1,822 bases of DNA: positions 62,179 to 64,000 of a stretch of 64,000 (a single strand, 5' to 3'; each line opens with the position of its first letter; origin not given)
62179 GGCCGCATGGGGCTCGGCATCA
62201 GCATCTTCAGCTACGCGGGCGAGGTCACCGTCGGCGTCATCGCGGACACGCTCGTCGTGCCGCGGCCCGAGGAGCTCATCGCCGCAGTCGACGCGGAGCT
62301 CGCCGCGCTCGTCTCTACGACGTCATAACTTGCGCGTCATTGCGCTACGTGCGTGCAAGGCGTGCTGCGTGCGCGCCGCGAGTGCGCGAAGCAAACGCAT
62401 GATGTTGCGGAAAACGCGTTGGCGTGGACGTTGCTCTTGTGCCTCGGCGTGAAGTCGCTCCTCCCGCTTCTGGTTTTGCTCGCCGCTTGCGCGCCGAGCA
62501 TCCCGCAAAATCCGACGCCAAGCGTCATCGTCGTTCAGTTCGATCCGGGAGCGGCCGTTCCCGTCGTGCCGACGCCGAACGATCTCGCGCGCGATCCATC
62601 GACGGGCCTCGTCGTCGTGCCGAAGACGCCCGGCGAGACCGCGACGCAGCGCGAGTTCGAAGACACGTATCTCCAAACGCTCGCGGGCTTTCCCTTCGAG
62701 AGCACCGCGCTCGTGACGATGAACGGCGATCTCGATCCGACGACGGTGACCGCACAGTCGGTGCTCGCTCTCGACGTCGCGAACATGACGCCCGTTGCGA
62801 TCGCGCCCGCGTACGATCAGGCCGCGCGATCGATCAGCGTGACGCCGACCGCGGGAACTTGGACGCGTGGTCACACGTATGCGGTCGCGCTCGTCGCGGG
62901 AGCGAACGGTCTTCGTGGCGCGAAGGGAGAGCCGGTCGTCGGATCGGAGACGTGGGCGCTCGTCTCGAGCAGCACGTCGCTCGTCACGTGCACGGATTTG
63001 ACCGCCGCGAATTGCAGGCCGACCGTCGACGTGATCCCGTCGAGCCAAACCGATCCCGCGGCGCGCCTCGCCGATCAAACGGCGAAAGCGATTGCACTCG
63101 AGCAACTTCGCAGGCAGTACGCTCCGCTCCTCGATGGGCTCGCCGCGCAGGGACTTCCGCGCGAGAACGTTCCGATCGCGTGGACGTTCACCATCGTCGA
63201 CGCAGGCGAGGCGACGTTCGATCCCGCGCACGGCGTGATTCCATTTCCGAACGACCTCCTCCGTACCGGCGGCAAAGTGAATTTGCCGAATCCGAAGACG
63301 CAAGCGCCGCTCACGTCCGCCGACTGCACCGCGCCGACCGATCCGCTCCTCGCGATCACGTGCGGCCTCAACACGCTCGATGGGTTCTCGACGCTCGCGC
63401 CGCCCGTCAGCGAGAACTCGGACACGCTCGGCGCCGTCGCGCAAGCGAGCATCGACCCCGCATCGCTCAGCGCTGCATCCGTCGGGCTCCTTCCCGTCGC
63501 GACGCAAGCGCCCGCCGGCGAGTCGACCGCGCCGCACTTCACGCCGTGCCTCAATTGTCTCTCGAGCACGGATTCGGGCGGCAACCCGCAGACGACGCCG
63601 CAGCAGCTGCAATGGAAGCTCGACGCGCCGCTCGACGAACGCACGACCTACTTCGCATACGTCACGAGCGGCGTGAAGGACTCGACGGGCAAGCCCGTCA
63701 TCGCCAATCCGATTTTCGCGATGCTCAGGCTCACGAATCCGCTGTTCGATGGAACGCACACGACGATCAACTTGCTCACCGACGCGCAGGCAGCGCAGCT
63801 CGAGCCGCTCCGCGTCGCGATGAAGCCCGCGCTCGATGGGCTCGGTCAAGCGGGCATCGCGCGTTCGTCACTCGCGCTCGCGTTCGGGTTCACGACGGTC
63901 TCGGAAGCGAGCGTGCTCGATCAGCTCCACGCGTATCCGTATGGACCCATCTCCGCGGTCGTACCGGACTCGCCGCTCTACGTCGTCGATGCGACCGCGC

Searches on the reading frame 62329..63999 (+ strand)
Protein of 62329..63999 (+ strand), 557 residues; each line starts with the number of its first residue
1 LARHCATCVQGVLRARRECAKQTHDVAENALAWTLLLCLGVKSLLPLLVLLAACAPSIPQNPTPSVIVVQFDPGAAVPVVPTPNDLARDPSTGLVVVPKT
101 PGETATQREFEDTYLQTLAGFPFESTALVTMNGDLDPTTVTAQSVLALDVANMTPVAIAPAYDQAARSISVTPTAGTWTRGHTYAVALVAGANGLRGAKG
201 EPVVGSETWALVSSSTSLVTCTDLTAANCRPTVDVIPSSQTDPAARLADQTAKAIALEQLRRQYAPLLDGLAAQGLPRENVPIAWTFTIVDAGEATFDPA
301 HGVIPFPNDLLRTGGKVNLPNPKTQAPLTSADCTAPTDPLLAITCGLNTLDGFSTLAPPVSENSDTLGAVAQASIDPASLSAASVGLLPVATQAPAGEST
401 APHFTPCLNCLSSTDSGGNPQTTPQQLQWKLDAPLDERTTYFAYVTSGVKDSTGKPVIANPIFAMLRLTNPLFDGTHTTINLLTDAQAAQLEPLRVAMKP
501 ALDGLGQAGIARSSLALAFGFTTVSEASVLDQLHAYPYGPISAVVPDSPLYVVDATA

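Call 48: search_protein_families(library=pfam, proteins=[window:62329-63999:+], max_evalue=0.001)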
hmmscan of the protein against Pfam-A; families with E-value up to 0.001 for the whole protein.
window:62329-63999:+ (557 aa): 1 family
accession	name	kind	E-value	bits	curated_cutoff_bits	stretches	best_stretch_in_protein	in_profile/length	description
PF13205.12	Big_5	-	3.2e-09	37.9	23.6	1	121-197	19-92/105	Bacterial Ig-like domain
